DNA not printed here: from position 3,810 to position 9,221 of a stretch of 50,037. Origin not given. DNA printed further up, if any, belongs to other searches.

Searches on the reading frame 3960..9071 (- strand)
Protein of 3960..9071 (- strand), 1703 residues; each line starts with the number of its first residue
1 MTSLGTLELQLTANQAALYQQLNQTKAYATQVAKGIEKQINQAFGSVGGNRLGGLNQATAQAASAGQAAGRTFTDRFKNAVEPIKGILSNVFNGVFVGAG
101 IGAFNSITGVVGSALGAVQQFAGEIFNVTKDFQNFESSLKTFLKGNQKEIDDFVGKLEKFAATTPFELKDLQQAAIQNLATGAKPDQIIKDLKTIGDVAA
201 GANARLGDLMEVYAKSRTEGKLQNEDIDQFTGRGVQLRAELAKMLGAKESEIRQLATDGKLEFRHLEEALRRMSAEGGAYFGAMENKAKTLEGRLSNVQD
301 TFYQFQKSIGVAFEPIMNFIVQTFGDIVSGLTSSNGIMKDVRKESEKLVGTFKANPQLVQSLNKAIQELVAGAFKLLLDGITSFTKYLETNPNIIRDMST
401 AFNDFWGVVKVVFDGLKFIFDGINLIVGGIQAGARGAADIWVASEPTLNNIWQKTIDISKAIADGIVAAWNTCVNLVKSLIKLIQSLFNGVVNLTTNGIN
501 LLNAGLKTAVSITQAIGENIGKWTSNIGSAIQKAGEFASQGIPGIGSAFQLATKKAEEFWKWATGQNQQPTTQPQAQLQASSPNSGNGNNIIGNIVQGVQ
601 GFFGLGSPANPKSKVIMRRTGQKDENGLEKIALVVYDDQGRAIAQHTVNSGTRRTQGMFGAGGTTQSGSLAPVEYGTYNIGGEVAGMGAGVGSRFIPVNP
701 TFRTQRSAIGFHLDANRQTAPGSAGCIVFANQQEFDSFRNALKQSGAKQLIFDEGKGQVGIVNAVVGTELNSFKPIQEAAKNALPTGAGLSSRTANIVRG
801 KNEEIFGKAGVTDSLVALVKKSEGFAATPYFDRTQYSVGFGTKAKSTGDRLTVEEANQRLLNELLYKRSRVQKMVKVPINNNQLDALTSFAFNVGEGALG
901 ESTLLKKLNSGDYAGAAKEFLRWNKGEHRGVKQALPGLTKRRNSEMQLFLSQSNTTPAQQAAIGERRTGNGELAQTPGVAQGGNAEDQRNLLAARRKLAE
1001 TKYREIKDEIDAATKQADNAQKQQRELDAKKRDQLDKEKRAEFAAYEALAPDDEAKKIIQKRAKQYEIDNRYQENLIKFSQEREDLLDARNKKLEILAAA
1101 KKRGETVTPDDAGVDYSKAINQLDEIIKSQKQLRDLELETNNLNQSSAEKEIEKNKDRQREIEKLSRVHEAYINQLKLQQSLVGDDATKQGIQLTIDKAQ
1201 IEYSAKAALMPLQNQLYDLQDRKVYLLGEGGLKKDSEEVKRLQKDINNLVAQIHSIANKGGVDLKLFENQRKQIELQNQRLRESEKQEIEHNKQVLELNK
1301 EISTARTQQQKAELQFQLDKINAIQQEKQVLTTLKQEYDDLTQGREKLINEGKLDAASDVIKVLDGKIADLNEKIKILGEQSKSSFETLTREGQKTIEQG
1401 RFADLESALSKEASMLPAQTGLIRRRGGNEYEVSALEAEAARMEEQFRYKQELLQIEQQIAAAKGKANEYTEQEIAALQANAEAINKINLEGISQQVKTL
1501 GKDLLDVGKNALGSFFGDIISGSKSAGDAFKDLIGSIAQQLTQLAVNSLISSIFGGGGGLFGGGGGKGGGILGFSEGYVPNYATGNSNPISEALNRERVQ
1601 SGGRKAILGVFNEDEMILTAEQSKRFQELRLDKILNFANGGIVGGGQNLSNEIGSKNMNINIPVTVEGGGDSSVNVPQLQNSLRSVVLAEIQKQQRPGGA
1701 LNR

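Call 9: search_protein_families(library=pfam, max_evalue=0.01, proteins=[window:3960-9071:-])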
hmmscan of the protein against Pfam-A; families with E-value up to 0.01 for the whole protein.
window:3960-9071:- (1703 aa): 3 families
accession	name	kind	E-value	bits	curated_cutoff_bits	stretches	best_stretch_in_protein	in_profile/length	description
PF00959.24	Phage_lysozyme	-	1.1e-32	113.4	22.3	1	820-945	1-125/125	Phage lysozyme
PF20155.4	TMP_3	-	2e-21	77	41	1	124-309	2-190/192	Tape measure protein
PF10908.13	Tlde1_dom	-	0.0098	16.7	30.1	0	704-746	72-113/120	Tlde1 domain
